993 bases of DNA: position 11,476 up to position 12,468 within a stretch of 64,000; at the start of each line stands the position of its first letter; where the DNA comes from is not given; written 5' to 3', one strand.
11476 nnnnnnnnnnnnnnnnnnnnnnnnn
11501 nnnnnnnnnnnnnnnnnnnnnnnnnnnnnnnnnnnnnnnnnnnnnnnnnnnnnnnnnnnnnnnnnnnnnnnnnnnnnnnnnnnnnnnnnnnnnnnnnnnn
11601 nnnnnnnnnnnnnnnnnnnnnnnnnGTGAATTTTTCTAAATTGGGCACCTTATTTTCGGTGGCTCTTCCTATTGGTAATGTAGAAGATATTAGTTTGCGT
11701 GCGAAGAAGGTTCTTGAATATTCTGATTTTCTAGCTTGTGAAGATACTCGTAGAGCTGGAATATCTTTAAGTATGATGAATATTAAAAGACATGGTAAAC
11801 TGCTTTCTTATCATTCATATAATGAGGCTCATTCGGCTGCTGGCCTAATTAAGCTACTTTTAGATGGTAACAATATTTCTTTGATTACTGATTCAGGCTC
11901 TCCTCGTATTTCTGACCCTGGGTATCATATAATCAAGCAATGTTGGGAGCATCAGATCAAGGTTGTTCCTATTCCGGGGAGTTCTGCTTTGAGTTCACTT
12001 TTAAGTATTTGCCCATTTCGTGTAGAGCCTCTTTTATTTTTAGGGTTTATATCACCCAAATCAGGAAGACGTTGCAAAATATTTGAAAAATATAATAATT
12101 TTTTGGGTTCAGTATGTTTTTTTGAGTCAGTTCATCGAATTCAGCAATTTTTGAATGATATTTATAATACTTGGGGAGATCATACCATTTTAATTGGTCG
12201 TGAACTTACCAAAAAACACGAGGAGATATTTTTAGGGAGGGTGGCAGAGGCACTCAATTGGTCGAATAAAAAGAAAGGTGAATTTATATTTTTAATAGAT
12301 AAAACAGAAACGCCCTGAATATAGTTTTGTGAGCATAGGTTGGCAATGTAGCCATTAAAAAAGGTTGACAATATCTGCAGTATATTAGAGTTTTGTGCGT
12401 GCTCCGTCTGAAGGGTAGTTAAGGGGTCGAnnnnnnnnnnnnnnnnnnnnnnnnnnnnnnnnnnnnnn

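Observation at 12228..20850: In-situ tandem triplication of a ~3-kb lipoprotein gene unit whose boundary lies inside rsmI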

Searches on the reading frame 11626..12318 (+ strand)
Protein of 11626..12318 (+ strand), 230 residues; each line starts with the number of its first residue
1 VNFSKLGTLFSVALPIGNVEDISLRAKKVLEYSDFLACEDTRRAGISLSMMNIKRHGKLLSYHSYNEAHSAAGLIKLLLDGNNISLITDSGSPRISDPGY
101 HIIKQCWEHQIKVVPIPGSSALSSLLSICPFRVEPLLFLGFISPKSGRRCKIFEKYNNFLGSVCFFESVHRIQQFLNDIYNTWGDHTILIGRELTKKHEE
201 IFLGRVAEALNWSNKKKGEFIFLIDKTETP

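Call 8: search_protein_families(library=pfam, proteins=[window:11626-12318:+], max_evalue=0.01)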
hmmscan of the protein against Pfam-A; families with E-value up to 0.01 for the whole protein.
window:11626-12318:+ (230 aa): 1 family
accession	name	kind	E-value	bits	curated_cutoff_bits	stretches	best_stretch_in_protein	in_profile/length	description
PF00590.25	TP_methylase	-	4.5e-17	63.1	27.8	1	9-209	2-211/212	Tetrapyrrole (Corrin/Porphyrin) Methylases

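Call 9: find_related_loci(query=window:11626-12318:+, collection=genome_contigs, flank=10000)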
Query window:11626-12318:+ (230 aa) in genome_contigs; peptide patterns used: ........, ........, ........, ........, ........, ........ (x = any residue, [..] = any of these).
90 stretches matched a pattern; 7 encode a relative of the query (tblastn E <= 1e-3); 7 distinct loci.
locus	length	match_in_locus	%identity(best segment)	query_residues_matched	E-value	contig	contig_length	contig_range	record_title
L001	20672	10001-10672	38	7-227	1e-47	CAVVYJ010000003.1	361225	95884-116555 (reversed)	MAG: uncultured beta proteobacterium isolate MFD03899.bin.1.28 genome assembly, contig: contig_20823, whole genome shotg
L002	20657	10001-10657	37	6-224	4e-45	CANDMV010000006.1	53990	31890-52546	MAG TPA_asm: uncultured Eubacterium sp. isolate ERR6760086_bin.13_metawrap_v1.3_MAG genome assembly, contig: ERZ12802843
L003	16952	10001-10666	35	3-224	3e-45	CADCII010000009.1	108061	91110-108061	MAG: uncultured Lachnospiraceae bacterium isolate RUG14672 genome assembly, contig: RUG14672_asm_9, whole genome shotgun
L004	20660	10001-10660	37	9-225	2e-41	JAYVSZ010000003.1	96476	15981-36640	MAG: Methylophilaceae bacterium isolate GL74_DN_metabinner_13 GL74_DN_metabinner_13_2, whole genome shotgun sequence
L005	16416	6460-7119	33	7-225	1e-39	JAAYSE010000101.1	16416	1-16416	MAG: Candidatus Epulonipiscium sp. isolate AS23ysBPME_284 108443_AS23, whole genome shotgun sequence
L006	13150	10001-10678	34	8-224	3e-37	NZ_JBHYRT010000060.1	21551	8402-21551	Comamonas odontotermitis strain Dant 3-8 DPE-2_scaffold60, whole genome shotgun sequence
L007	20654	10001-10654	37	9-225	9e-36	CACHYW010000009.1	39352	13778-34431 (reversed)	uncultured Pelagibacteraceae bacterium isolate AG-430-P03 genome assembly, contig: AG-430-P03_NODE_9, whole genome shotg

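Call 11: find_encoding_contigs(protein=window:11626-12318:+, flank=10000, max_places=10)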
Protein window:11626-12318:+ (230 aa): no gene with exactly this product is on record in the collection.

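Call 19: find_homologous_proteins(query=window:11626-12318:+, max_evalue=1e-20)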
Query window:11626-12318:+ (230 aa): 2433 proteins with E <= 1e-20 among 3110 candidates; the best 120 are listed.
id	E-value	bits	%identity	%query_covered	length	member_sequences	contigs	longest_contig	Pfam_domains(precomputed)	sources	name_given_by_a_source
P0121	5.0e-147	505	98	99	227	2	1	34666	PF00590.26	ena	-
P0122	2.4e-107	376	74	96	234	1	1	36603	PF00590.26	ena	-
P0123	1.1e-106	373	71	98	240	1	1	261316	PF00590.26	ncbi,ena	-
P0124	3.8e-94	332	68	96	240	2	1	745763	PF00590.26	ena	-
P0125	7.5e-84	299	59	97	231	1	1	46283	PF00590.26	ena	-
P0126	1.1e-83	298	57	97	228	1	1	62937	PF00590.26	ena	-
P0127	2.0e-81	291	56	96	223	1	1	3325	PF00590.26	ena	-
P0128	8.3e-74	266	51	97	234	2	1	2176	PF00590.26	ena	-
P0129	2.2e-72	261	54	97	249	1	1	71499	PF00590.26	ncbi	-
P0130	5.4e-72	260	56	95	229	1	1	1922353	PF00590.26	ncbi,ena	-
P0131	1.9e-71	258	55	97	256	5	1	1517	PF00590.26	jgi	jgi:16S rRNA (cytidine1402-2'-O)-methyltransferase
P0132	3.7e-71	257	52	96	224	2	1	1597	PF00590.26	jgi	-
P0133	1.5e-70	255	51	96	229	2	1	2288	PF00590.26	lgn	-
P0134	2.4e-70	254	53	97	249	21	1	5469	PF00590.26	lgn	-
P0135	3.2e-70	254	50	96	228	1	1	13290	PF00590.26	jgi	-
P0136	5.2e-70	253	50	96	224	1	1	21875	PF00590.26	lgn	-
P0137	6.2e-70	253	53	96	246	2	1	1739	PF00590.26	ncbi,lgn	-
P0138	1.3e-69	252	52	96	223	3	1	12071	PF00590.26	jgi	-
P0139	5.5e-69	250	49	96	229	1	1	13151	PF00590.26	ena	-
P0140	9.2e-69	249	51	96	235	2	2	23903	PF00590.26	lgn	-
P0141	1.2e-68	249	52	96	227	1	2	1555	PF00590.26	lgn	-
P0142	1.6e-68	248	50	96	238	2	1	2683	PF00590.26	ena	-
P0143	2.1e-68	248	53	98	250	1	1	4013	PF00590.26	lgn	-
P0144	2.4e-67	245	49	98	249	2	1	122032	PF00590.26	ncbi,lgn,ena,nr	ncbi:MAG: 16S rRNA (cytidine(1402)-2'-O)-methyltransferase [Spirochaetia bacterium]|nr:16S rRNA (cyt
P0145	3.4e-67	244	48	97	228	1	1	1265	PF00590.26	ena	-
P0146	5.1e-67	244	51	96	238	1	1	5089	PF00590.26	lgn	-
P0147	1.8e-66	242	51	96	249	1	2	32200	PF00590.26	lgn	-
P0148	5.9e-66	240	51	94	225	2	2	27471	PF00590.26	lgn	-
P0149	6.5e-66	240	48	96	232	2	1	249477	PF00590.26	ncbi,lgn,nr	ncbi:MAG: 16S rRNA (cytidine(1402)-2'-O)-methyltransferase [Leptospiraceae bacterium]|nr:16S rRNA (c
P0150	7.8e-66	240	49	94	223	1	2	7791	PF00590.26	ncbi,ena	-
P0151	1.3e-65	239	51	96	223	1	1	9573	PF00590.26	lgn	-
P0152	2.0e-65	238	49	94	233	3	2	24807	PF00590.26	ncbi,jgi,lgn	-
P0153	3.6e-65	238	49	96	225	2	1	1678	PF00590.26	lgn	-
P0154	6.5e-65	237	48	96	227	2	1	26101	PF00590.26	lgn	-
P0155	1.4e-64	236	48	96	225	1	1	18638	PF00590.26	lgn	-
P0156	1.5e-64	235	50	96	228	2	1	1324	PF00590.26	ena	-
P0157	5.2e-64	234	47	95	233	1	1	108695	PF00590.26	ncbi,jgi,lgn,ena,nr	ncbi:MAG: 16S rRNA (cytidine(1402)-2'-O)-methyltransferase [Spirochaetia bacterium]|nr:16S rRNA (cyt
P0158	7.1e-64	233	49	97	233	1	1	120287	PF00590.26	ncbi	-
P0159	1.2e-63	233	49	96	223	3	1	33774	PF00590.26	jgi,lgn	jgi:16S rRNA (cytidine1402-2'-O)-methyltransferase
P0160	1.2e-63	233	50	96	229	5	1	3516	PF00590.26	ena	-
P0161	3.7e-63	231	48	94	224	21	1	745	PF00590.26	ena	-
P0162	2.0e-62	229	50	96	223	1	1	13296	PF00590.26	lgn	-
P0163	2.9e-62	228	56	77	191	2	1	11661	PF00590.26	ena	-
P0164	4.6e-62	227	47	94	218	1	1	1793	PF00590.26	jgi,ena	-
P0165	5.9e-62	227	44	98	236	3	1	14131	PF00590.26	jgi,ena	-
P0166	6.8e-62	227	47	96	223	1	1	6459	PF00590.26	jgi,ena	-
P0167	1.1e-61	226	45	96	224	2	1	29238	PF00590.26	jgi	jgi:16S rRNA (cytidine1402-2'-O)-methyltransferase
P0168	4.5e-61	224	46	97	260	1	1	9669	PF00590.26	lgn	-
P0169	2.8e-60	222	49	94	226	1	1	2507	PF00590.26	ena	-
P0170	4.9e-60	221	46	97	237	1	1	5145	PF00590.26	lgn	-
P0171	9.1e-53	197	45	96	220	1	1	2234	PF00590.26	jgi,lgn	-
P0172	7.1e-51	191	45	97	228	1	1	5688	PF00590.26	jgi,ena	-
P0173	2.1e-50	189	42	97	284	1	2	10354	PF00590.26,PF23016.3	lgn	-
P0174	1.1e-49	187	45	94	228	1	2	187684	PF00590.26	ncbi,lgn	-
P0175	6.7e-49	184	44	97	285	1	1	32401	PF00590.26,PF23016.3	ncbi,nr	ncbi:MAG: 16S rRNA (cytidine(1402)-2'-O)-methyltransferase [Proteobacteria bacterium]|nr:16S rRNA (c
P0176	1.5e-47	180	43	97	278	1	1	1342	PF00590.26,PF23016.3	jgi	-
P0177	2.0e-47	179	42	97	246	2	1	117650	PF00590.26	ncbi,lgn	-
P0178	5.8e-47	178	43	95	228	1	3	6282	PF00590.26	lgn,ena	-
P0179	5.9e-47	178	42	96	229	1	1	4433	PF00590.26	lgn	-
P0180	6.1e-47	178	43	95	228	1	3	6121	PF00590.26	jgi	-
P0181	8.6e-47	177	41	95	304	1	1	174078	PF00590.26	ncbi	-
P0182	1.0e-46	177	40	96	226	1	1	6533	PF00590.26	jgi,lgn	jgi:16S rRNA (cytidine1402-2'-O)-methyltransferase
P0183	1.1e-46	177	44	97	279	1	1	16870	PF00590.26,PF23016.3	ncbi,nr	ncbi:MAG: 16S rRNA (cytidine(1402)-2'-O)-methyltransferase [Proteobacteria bacterium]|nr:16S rRNA (c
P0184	1.2e-46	177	44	98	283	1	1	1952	PF00590.26,PF23016.3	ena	-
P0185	2.3e-46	176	40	96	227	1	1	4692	PF00590.26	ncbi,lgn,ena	-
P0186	2.3e-46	176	43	97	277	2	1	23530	PF00590.26,PF23016.3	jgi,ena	-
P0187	2.9e-46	176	41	97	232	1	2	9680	PF00590.26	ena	-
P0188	3.3e-46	175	41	97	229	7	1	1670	PF00590.26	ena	-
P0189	5.9e-46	175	43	94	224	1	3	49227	PF00590.26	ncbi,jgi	-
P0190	9.7e-46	174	43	94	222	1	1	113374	PF00590.26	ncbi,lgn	ncbi:MAG: 16S rRNA (cytidine(1402)-2'-O)-methyltransferase [Candidatus Ratteibacteria bacterium]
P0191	1.1e-45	174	42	97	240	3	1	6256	PF00590.26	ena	-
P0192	1.5e-45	173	42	95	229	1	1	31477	PF00590.26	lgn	-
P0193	1.5e-45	173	42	90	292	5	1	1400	PF00590.26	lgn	-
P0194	2.2e-45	173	43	93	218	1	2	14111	PF00590.26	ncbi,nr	ncbi:MAG: 16S rRNA (cytidine(1402)-2'-O)-methyltransferase [Calditrichaceae bacterium]|nr:16S rRNA (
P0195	2.3e-45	173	41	97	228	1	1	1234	PF00590.26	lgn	-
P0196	2.6e-45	173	41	95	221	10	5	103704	PF00590.26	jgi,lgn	jgi:16S rRNA (cytidine1402-2'-O)-methyltransferase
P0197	2.6e-45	173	45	99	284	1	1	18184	PF00590.26,PF23016.3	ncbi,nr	ncbi:MAG: 16S rRNA (cytidine(1402)-2'-O)-methyltransferase [Proteobacteria bacterium]|nr:16S rRNA (c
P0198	2.8e-45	172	42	96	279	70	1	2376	PF00590.26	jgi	-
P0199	3.7e-45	172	40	97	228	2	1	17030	PF00590.26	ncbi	-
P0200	4.7e-45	172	43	94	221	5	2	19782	PF00590.26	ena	-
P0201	5.4e-45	172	41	99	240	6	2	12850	PF00590.26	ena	-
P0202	5.7e-45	171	42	94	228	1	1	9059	PF00590.26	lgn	-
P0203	5.9e-45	171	44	97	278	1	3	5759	PF00590.26,PF23016.3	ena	-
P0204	7.1e-45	171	43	97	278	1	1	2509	PF00590.26,PF23016.3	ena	-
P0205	7.5e-45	171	43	97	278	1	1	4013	PF00590.26,PF23016.3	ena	-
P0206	8.5e-45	171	44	97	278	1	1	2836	PF00590.26,PF23016.3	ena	-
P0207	9.3e-45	171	41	96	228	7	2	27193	PF00590.26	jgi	jgi:16S rRNA (cytidine1402-2'-O)-methyltransferase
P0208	9.3e-45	171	43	95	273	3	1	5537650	PF00590.26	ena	-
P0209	1.0e-44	171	43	97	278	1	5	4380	PF00590.26,PF23016.3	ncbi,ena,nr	ncbi:MAG: 16S rRNA (cytidine(1402)-2'-O)-methyltransferase [Xanthomonadales bacterium]|nr:16S rRNA (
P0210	1.1e-44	170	41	95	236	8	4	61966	PF00590.26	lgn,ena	-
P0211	1.1e-44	170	44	97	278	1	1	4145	PF00590.26,PF23016.3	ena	-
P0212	1.4e-44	170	39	96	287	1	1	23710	PF00590.26,PF23016.3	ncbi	-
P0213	1.5e-44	170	44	97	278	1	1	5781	PF00590.26,PF23016.3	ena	-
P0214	1.5e-44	170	42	96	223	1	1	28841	PF00590.26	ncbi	-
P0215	1.5e-44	170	41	95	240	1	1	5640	PF00590.26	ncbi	-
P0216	1.6e-44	170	42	94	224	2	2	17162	PF00590.26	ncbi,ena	ncbi:MAG: 16S rRNA (cytidine(1402)-2'-O)-methyltransferase [Candidatus Ratteibacteria bacterium]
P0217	1.7e-44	170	40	95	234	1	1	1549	PF00590.26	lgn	-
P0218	2.1e-44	170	44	99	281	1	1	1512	PF00590.26,PF23016.3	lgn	-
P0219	2.1e-44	170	44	97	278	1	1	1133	PF00590.26,PF23016.3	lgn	-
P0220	2.3e-44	169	42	87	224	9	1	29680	PF00590.26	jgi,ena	-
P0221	2.7e-44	169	43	97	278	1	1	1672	PF00590.26,PF23016.3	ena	-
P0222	2.7e-44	169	43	97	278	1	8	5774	PF00590.26,PF23016.3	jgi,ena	-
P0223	2.9e-44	169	44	97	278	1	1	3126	PF00590.26,PF23016.3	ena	-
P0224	3.0e-44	169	44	97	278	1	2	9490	PF00590.26,PF23016.3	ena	-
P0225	3.0e-44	169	42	94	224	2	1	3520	PF00590.26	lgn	-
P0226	3.1e-44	169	44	97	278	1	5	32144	PF00590.26,PF23016.3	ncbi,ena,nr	ncbi:MAG TPA: 16S rRNA (cytidine(1402)-2'-O)-methyltransferase [Gammaproteobacteria bacterium]|nr:16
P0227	3.7e-44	169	40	95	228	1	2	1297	PF00590.26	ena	-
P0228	4.2e-44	169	44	97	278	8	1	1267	PF00590.26,PF23016.3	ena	-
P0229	4.7e-44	168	44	93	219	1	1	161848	PF00590.26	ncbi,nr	ncbi:16S rRNA (cytidine(1402)-2'-O)-methyltransferase [Candidatus Gracilibacteria bacterium]|nr:16S 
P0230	5.4e-44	168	43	97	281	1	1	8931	PF00590.26,PF23016.3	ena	-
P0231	5.6e-44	168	43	97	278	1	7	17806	PF00590.26,PF23016.3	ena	-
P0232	5.6e-44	168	43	97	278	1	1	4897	PF00590.26,PF23016.3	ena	-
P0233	5.7e-44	168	43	97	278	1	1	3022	PF00590.26,PF23016.3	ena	-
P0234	5.8e-44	168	42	97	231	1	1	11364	PF00590.26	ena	-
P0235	6.1e-44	168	44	97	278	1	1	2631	PF00590.26,PF23016.3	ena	-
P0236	6.3e-44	168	44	97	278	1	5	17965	PF00590.26,PF23016.3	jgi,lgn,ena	-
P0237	6.6e-44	168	47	67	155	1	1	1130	PF00590.26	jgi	-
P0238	7.0e-44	168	41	93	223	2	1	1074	PF00590.26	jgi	-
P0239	7.7e-44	168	43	97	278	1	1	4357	PF00590.26,PF23016.3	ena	-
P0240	7.8e-44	168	44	95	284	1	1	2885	PF00590.26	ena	-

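Call 20: find_encoding_contigs(protein=P0122, flank=10000, max_places=3)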
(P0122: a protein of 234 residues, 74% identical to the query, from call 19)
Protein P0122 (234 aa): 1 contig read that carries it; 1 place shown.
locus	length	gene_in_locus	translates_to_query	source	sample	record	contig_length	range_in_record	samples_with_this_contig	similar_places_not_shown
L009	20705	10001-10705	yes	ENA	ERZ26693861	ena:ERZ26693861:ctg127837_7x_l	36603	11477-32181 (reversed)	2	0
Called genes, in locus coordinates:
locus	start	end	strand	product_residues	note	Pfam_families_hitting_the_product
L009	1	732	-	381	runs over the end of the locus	PF00590:TP_methylase, PF01903:CbiX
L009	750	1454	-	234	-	PF01507:PAPS_reduct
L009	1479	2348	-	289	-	PF01565:FAD_binding_4, PF02873:MurB_C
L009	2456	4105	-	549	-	PF01266:DAO, PF13450:NAD_binding_8 (weak), PF16901:DAO_C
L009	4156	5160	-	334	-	PF08450:SGL (faint), PF01731:Arylesterase (weak)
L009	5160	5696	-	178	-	PF02357:NusG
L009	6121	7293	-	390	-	-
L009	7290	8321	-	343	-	-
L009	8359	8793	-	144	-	-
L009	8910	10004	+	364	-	PF13200:DUF4015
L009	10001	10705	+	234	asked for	PF00590:TP_methylase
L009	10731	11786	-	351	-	PF00483:NTP_transferase, PF22640:ManC_GMP_beta-helix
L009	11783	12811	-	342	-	-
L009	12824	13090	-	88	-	PF17209:Hfq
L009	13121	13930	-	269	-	PF01715:IPPT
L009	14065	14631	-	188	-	PF00625:Guanylate_kin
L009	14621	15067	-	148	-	PF10135:Rod-binding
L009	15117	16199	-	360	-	PF02119:FlgI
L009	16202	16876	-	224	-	PF02107:FlgH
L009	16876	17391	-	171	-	PF13144:ChapFlgA (weak)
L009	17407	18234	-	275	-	PF00460:Flg_bb_rod, PF22692:LlgE_F_G_D1, PF06429:Flg_bbr_C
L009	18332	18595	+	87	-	PF04316:FlgM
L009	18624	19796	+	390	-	PF00465:Fe-ADH, PF25137:ADH_Fe_C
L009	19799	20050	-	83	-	PF01541:GIY-YIG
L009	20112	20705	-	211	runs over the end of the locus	-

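Call 21: find_encoding_contigs(protein=P0123, flank=10000, max_places=3)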
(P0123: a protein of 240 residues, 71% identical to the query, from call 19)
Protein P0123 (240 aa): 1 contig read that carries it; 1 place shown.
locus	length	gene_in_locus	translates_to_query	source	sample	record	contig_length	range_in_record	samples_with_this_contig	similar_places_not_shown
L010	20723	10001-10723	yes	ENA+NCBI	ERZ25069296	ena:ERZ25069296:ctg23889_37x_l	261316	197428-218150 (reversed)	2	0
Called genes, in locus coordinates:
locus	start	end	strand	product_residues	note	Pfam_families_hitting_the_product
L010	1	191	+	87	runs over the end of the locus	PF01722:BolA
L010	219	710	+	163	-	-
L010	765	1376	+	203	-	-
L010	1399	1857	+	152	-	PF00583:Acetyltransf_1, PF13673:Acetyltransf_10 (weak), PF13508:Acetyltransf_7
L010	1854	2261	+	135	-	PF01502:PRA-CH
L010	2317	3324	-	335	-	PF00348:polyprenyl_synt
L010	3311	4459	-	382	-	PF13167:GTP-bdg_N, PF16360:GTP-bdg_M, PF01926:MMR_HSR1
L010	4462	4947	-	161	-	PF02643:DUF192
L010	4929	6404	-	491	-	PF01743:PolyA_pol, PF12627:PolyA_pol_RNAbd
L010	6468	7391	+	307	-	PF01734:Patatin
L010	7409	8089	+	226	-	PF02592:Vut_1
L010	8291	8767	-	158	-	-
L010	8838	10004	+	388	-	PF13200:DUF4015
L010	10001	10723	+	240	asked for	PF00590:TP_methylase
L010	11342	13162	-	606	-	PF05598:DUF772, PF01609:DDE_Tnp_1, PF13751:DDE_Tnp_1_6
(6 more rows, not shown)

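Call 22: find_encoding_contigs(protein=P0124, flank=10000, max_places=3)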
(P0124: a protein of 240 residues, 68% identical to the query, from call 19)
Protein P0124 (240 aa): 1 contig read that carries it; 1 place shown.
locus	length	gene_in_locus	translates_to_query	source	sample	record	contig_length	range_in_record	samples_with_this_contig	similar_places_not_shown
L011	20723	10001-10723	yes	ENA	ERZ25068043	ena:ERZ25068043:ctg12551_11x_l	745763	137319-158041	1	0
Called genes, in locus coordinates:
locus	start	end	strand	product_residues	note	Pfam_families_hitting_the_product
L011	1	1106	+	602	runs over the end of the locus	PF01019:G_glu_transpept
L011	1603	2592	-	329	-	PF25046:DUF7790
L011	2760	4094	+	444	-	PF00206:Lyase_1, PF10397:ADSL_C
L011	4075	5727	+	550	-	PF05787:PhoX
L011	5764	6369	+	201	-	-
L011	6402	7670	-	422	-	PF00464:SHMT, PF00155:Aminotran_1_2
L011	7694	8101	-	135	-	PF03061:4HBT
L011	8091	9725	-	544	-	PF07676:PD40 (weak), PF00691:OmpA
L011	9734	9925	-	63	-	-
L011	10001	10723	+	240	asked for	PF00590:TP_methylase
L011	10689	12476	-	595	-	PF17994:Glft2_N, PF13641:Glyco_tranf_2_3, PF00535:Glycos_transf_2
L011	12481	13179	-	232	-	PF01066:CDP-OH_P_transf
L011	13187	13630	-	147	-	-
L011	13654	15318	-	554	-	PF28306:LIC10012_N (faint)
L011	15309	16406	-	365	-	PF03033:Glyco_transf_28, PF04101:Glyco_tran_28_C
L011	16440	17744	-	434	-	PF01966:HD, PF13735:tRNA_NucTran2_2 (weak)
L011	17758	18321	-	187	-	-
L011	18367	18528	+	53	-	-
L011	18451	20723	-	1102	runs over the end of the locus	-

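Call 40: find_related_loci(query=window:11626-12318:+, collection=metagenome_contigs, flank=10000)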
Query window:11626-12318:+ (230 aa) in metagenome_contigs; peptide patterns used: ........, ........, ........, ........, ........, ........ (x = any residue, [..] = any of these).
144 stretches matched a pattern; 11 encode a relative of the query (tblastn E <= 1e-3); 11 distinct loci.
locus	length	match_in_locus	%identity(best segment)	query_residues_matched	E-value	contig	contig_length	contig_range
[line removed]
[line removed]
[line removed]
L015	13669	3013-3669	36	7-225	2e-44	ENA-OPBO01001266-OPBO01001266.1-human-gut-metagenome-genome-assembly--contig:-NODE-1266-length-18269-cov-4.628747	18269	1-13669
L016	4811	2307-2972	35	3-224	2e-44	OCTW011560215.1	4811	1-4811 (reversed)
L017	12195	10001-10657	36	7-225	2e-44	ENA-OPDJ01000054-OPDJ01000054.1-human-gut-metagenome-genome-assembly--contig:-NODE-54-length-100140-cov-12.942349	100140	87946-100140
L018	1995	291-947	34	7-225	6e-41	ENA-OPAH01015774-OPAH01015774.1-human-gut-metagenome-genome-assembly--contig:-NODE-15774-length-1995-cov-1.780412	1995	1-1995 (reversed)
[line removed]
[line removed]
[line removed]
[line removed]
